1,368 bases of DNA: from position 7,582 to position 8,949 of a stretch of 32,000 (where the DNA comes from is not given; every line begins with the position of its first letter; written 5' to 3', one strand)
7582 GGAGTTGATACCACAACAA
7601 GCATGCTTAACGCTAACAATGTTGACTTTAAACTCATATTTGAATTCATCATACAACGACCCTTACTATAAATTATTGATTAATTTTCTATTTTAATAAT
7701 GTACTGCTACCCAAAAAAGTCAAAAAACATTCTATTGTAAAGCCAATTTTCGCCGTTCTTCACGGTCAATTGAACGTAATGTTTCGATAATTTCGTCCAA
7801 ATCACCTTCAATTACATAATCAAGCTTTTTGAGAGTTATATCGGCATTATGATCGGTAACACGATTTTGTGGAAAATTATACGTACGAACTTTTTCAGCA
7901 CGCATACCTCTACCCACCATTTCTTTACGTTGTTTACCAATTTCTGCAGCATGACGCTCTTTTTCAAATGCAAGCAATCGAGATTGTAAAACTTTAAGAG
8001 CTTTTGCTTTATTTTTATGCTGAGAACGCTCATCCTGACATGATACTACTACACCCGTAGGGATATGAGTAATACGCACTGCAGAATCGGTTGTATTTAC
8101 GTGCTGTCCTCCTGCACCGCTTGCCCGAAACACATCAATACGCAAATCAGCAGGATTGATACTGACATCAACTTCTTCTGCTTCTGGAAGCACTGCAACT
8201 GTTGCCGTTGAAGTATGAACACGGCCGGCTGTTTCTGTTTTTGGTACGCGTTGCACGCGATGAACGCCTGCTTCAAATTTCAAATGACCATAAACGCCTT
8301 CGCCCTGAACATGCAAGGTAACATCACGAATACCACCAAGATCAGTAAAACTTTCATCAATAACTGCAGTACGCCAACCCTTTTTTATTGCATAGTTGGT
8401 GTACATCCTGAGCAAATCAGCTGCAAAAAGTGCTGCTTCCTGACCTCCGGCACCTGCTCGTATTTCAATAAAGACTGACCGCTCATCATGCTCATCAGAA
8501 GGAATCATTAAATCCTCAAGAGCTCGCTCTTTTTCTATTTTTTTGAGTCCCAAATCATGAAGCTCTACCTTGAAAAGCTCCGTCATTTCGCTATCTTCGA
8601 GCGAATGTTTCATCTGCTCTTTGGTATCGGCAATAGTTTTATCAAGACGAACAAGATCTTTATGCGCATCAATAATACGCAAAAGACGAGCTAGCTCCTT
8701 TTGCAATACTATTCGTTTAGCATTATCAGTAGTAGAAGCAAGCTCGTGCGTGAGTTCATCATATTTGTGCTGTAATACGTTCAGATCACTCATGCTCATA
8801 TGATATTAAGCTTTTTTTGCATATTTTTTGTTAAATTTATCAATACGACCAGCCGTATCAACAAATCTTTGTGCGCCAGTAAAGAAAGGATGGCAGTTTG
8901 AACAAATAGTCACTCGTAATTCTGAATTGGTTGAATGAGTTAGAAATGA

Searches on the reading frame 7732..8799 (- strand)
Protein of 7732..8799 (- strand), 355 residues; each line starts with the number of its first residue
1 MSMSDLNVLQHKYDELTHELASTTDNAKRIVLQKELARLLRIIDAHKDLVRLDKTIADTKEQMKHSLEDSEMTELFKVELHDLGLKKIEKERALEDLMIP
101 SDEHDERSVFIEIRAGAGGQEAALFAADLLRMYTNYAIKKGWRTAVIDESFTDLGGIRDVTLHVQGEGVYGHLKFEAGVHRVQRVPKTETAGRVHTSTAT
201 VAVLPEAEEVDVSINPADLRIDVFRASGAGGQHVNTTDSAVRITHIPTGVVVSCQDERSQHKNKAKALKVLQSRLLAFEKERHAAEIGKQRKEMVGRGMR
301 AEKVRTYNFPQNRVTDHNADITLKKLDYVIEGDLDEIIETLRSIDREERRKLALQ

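Call 46: search_protein_families(library=pfam, proteins=[window:7732-8799:-], max_evalue=0.00001)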
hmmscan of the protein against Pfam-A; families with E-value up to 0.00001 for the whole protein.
window:7732-8799:- (355 aa): 2 families
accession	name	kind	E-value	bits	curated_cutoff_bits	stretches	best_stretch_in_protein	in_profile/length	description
PF03462.23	PCRF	-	9e-60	202.2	24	1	10-201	2-194/194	PCRF domain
PF00472.26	RF-1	-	9.7e-44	148.5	35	1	208-317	1-115/116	RF-1 domain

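Call 47: find_homologous_proteins(query=window:7732-8799:-, max_evalue=1e-60)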
Query window:7732-8799:- (355 aa): 7998 proteins with E <= 1e-60 among 8000 candidates; the best 120 are listed.
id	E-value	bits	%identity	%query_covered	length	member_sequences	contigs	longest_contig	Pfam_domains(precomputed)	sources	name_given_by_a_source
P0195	1.2e-225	766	100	100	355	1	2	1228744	PF03462.24,PF00472.27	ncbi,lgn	-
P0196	2.8e-223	758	99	100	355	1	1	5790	PF03462.24,PF00472.27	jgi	-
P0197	3.6e-212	721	93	100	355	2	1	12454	PF03462.24,PF00472.27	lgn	-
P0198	1.6e-209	713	91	100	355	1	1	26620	PF03462.24,PF00472.27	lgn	-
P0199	2.5e-208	709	92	100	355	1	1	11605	PF03462.24,PF00472.27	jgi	jgi:peptide chain release factor 1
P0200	1.7e-206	703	91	100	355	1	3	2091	PF03462.24,PF00472.27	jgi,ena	-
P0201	2.0e-204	696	89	100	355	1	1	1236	PF03462.24,PF00472.27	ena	-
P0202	2.2e-204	696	89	100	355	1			PF03462.24,PF00472.27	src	-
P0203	4.4e-204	695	90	100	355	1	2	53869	PF03462.24,PF00472.27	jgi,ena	-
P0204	9.9e-204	694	89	100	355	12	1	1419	PF03462.24,PF00472.27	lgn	-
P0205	3.2e-203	692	89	100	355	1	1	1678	PF03462.24,PF00472.27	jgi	jgi:peptide chain release factor 1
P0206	5.3e-203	691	89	100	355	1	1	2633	PF03462.24,PF00472.27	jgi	jgi:peptide chain release factor 1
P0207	1.0e-202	690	89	100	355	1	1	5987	PF03462.24,PF00472.27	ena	-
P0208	2.2e-202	689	89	100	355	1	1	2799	PF03462.24,PF00472.27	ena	-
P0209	2.3e-202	689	88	100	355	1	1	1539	PF03462.24,PF00472.27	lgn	-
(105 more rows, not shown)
